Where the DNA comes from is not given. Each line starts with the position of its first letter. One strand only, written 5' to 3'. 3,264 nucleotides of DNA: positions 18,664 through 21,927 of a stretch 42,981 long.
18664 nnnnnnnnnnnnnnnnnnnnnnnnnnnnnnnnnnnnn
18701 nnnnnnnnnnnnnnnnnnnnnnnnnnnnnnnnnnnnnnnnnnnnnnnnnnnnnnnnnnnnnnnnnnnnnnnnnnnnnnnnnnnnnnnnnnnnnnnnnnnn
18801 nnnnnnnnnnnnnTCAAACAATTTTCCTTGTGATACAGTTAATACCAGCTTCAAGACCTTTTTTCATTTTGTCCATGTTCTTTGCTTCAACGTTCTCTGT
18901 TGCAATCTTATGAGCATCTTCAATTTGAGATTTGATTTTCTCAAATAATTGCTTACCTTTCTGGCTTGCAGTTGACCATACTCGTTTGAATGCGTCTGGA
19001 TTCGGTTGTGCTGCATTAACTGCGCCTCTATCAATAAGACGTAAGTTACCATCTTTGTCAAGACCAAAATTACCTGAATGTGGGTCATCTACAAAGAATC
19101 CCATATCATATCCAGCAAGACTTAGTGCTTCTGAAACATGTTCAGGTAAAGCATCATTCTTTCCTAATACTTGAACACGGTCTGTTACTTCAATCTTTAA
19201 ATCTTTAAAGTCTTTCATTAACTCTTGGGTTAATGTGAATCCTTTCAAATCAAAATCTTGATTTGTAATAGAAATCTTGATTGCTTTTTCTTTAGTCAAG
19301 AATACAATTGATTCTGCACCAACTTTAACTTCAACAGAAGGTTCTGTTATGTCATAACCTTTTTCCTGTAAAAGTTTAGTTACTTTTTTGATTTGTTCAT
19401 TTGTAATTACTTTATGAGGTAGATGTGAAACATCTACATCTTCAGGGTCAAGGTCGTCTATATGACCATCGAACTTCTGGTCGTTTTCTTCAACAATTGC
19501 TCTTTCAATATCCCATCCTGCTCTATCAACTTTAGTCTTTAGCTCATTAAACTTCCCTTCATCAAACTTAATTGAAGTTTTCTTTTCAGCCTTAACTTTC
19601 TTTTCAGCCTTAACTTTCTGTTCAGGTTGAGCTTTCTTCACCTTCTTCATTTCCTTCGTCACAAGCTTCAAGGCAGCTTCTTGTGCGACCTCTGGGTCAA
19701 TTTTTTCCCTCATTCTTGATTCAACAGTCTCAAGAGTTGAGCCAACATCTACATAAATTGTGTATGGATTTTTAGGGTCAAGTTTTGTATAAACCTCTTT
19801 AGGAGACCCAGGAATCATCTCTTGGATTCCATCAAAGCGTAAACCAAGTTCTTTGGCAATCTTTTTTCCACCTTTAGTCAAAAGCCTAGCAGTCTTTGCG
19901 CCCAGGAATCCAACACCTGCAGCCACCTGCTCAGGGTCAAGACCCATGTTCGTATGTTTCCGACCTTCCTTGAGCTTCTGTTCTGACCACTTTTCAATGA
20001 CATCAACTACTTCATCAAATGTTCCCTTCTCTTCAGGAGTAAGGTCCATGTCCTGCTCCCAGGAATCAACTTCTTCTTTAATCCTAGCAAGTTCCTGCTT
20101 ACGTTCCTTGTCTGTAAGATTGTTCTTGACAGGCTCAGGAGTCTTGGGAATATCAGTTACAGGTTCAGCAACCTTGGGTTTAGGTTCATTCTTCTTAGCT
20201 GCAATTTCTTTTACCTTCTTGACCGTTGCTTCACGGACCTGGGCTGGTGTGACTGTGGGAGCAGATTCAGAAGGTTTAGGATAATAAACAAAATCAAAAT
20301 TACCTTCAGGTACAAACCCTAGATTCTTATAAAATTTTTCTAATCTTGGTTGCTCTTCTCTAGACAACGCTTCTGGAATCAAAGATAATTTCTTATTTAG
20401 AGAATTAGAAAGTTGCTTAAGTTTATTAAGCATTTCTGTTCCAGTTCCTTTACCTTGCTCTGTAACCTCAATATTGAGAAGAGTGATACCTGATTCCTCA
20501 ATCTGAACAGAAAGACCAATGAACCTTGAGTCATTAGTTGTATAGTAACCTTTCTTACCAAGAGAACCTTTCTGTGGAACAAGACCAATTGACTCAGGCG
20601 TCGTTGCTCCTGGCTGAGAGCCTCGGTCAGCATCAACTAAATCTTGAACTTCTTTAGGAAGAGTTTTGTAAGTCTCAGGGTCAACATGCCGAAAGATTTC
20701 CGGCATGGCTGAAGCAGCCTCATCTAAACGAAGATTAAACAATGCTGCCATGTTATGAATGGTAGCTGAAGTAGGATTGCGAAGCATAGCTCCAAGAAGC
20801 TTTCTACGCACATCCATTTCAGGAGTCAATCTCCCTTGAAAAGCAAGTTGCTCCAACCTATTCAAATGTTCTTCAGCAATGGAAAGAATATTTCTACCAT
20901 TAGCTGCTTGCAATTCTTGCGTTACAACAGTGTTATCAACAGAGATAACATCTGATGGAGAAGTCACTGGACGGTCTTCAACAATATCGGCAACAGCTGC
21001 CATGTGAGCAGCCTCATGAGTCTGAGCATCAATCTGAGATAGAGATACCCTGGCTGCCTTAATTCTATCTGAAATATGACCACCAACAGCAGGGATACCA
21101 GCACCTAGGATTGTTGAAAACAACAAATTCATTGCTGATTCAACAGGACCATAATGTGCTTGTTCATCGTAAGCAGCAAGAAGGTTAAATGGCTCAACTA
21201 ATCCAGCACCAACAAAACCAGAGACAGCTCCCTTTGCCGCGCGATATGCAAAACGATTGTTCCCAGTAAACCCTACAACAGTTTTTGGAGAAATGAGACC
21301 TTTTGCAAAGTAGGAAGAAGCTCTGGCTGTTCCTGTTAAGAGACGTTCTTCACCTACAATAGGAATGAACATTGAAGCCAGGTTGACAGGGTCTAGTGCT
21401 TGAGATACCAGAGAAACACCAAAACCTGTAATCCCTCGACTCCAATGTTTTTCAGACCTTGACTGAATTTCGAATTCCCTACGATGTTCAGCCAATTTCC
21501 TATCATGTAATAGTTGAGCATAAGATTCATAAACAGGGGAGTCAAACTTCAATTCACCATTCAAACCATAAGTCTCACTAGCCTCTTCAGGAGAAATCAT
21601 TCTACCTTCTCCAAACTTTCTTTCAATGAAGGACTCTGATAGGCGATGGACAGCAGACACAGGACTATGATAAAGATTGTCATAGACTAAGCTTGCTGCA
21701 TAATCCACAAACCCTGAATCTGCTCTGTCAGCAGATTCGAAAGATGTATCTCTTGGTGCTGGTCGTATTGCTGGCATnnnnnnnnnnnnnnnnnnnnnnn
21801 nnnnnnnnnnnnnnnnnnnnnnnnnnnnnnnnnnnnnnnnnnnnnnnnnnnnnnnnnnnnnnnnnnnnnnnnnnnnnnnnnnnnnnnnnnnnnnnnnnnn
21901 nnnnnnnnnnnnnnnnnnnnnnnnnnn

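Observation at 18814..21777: Giant internal (ejected) protein carrying a GNAT acetyltransferase domain and a possible minimal kinase-like domain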

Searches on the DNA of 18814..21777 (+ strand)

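Call 8: search_dna_similar(query=window:18814-21777:+, collection=phages, mode=near, max_rows=20)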
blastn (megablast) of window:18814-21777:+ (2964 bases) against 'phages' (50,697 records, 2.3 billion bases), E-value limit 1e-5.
No match.

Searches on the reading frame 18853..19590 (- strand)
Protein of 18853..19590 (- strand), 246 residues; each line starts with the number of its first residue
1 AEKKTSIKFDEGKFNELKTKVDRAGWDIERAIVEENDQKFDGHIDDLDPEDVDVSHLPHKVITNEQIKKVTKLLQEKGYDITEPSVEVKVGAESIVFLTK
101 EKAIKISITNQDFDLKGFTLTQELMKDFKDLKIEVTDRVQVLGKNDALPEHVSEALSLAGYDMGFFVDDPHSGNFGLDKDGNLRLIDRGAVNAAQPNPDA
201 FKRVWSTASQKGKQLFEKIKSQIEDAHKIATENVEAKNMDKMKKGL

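Call 46: predict_structure(alignment_id=A2)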
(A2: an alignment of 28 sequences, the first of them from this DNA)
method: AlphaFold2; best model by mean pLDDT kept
length: 246 residues; sequences in the alignment: 28
mean_pLDDT: 94.1   pTM: 0.87
mean pLDDT of the five models: 94.1, 93.8, 93.2, 92.9, 92.0
residues with pLDDT >= 90: 213; 70-90: 26; 50-70: 7; < 50: 0
segments of 3 or more residues with pLDDT < 50: none
pLDDT, mean of each block of 10 residues (from residue 1): 90 98 95 84 69 90 97 98 98 96 96 95 95 97 89 98 97 96 96 97 98 98 97 96 90
secondary structure, 60 per line:
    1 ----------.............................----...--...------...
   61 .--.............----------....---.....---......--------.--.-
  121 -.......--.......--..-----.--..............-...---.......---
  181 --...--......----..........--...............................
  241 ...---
elements in order: H11-39 H58-61 H64-76 E87-90 E94-98 E102-107 E122-128 E131-137 H150-163 E165-167 E175-177 E183-185 E191-193 H198-207 H210-243

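Call 50: fold_search(model_id=the predicted structure, library=pdb)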
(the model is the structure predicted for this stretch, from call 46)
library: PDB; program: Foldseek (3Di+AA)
matches with E <= 10: 1943; with E <= 0.001: 43
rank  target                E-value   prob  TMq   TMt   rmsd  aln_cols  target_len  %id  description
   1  6xi8_A                4.0e-05  1.00  0.30  0.26   6.7       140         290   18  Yeast TFIIK (Kin28/Ccl1/Tfb3) Complex (released 2021-04-28)
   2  4ax8                  5.6e-05  1.00  0.31  0.19   8.0       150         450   16  Medium resolution structure of the bifunctional kinase- methyltransferase WbdD (released 2012-10-03)
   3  4azw                  6.0e-05  1.00  0.30  0.19   8.2       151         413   16  Crystal structure of monomeric WbdD. (released 2012-09-26)
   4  4azs                  1.5e-04  1.00  0.31  0.19   7.9       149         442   16  High resolution (2.2 A) crystal structure of WbdD. (released 2012-09-26)
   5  4azt                  2.2e-04  1.00  0.31  0.19  11.1       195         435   16  Co-crystal structure of WbdD and kinase inhibitor LY294002. (released 2012-09-26)
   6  6cgg_C                2.3e-04  1.00  0.33  0.29  18.9       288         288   11  Aminoglycoside Phosphotransferase (2'')-Ia in complex with GMPPNP, Magnesium, and Arbekacin (released 2018-04-11)
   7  3orx_B                3.2e-04  1.00  0.31  0.28   5.9       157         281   15  PDK1 mutant bound to allosteric disulfide fragment inhibitor 1F8 (released 2011-03-23)
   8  3nax                  3.4e-04  1.00  0.30  0.27   6.0       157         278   16  PDK1 in complex with inhibitor MP7 (released 2010-11-24)
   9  3orx_A                3.6e-04  1.00  0.31  0.28   5.9       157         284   15  PDK1 mutant bound to allosteric disulfide fragment inhibitor 1F8 (released 2011-03-23)
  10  8xey                  3.6e-04  1.00  0.29  0.24   7.8       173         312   16  The Crystal Structure of C-terminal kinase domain of RSK2 from Biortus (released 2024-03-06)
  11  3orx_D                4.6e-04  1.00  0.30  0.27   6.2       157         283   14  PDK1 mutant bound to allosteric disulfide fragment inhibitor 1F8 (released 2011-03-23)
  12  4nif_D                4.6e-04  1.00  0.29  0.24   7.9       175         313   14  Heterodimeric structure of ERK2 and RSK1 (released 2014-11-12)
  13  6c5u_C                4.6e-04  1.00  0.32  0.28  18.0       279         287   11  Aminoglycoside Phosphotransferase (2'')-Ia in complex with GMPPNP, Magnesium, and Ribostamycin, Alternate form (released 2018-04-11)
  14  3ion                  4.6e-04  1.00  0.29  0.26   9.7       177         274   14  PDK1 in complex with Compound 8h (released 2010-02-09)
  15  4a06                  4.9e-04  1.00  0.31  0.28   6.4       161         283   16  Human PDK1 Kinase Domain in Complex with Allosteric Activator PS114 Bound to the PIF-Pocket (released 2011-12-07)
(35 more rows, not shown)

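Call 56: fold_search(model_id=the predicted structure, library=viral)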
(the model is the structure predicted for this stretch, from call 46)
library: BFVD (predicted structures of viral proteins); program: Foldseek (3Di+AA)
matches with E <= 10: 745; with E <= 0.001: 45
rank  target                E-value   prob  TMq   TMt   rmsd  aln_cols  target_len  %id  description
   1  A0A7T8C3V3            1.9e-05  1.00  0.33  0.30  10.4       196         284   16  Serine/threonine kinase [Bacillus phage 268TH004]
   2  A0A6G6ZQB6            2.1e-05  1.00  0.32  0.21   5.3       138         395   14  (no name in the UniProt tables at hand)
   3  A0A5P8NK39            2.7e-05  1.00  0.32  0.21  18.9       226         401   15  Protein kinase [Pantoea phage vB_PagP-SK1]
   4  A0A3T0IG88            2.9e-05  1.00  0.33  0.37   8.3       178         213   15  (no name in the UniProt tables at hand)
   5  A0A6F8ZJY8            5.5e-05  1.00  0.30  0.36  11.2       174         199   16  Phage protein kinase [Xylella phage Cota]
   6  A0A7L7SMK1            7.0e-05  1.00  0.34  0.19  16.3       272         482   14  (no name in the UniProt tables at hand)
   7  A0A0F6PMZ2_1          1.3e-04  1.00  0.33  0.08   5.4       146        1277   17  Replicase polyprotein 1ab [Bovine nidovirus TCH5]
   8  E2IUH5                1.3e-04  1.00  0.33  0.20   7.1       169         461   16  Serine/threonine protein kinase US3 [Saimiriine herpesvirus 1 (strain MV-5-4-PSL)]
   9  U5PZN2                1.3e-04  1.00  0.32  0.36  10.4       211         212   13  Uncharacterized protein [Acinetobacter phage Presley]
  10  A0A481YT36            1.4e-04  1.00  0.33  0.36   9.2       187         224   12  non-specific serine/threonine protein kinase [Marseillevirus LCMAC102]
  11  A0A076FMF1            1.8e-04  1.00  0.35  0.36   8.6       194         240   12  Protein kinase domain-containing protein [Aureococcus anophagefferens virus]
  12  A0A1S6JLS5            2.1e-04  1.00  0.35  0.22   5.6       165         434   15  non-specific serine/threonine protein kinase [Herpesvirus ateles type 1 (strain Lennette)]
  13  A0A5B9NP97            2.1e-04  1.00  0.32  0.23  14.6       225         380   14  Protein kinase [Klebsiella phage vB_KpnP_NahiliMali]
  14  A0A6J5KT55            2.3e-04  1.00  0.29  0.45   8.2       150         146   18  Uncharacterized protein [uncultured Caudovirales phage]
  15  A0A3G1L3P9            3.0e-04  1.00  0.35  0.30   8.0       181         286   15  RIO-like putative serine/threonine kinase [Synechococcus phage S-CBWM1]
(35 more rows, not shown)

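Call 60: search_protein_families(library=pfam, alignment_id=A2, max_evalue=0.1)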
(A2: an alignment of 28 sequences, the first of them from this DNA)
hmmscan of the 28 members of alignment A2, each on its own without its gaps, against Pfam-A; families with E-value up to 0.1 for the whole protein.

A. member 1, seq(246 aa): 3 families
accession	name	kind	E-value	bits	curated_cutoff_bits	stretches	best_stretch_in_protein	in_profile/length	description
PF03109.22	ABC1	-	1.5e-05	24.7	22.9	1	121-197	146-220/244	ABC1 atypical kinase-like domain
PF17215.9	Rrp44_S1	-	0.013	16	23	0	89-141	21-72/89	S1 domain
PF08032.17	SpoU_sub_bind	-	0.06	14.1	22.8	0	190-242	7-57/76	RNA 2'-O ribose methyltransferase substrate binding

B. families by the number of members that match (of 28 scanned): 30 families (the first 25 are shown)
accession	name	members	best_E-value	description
PF03109.22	ABC1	15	1.5e-05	ABC1 atypical kinase-like domain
PF00069.31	Pkinase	3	4.9e-05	Protein kinase domain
PF25369.1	SH3_VIII-1_N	3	0.0018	Myosin-1-like, N-terminal SH3 domain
PF01636.29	APH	2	0.0024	Phosphotransferase enzyme family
PF06176.17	WaaY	2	0.015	Lipopolysaccharide core biosynthesis protein (WaaY)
PF03215.21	Rad17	1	0.002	Rad17 P-loop domain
PF20500.4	DNA-PKcs_N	1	0.0031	DNA-PKcs, N-terminal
PF03881.20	Fructosamin_kin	1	0.0059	Fructosamine kinase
PF22746.1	SHOCT-like_DUF2089-C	1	0.01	SHOCT-like domain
PF07387.17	Seadorna_VP7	1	0.012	Seadornavirus VP7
PF17215.9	Rrp44_S1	1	0.013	S1 domain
PF13575.12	DUF4135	1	0.014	Domain of unknown function (DUF4135)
PF11629.13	Mst1_SARAH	1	0.015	C terminal SARAH domain of Mst1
PF11239.13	DUF3040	1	0.025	Protein of unknown function (DUF3040)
PF03445.19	DUF294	1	0.029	Putative nucleotidyltransferase DUF294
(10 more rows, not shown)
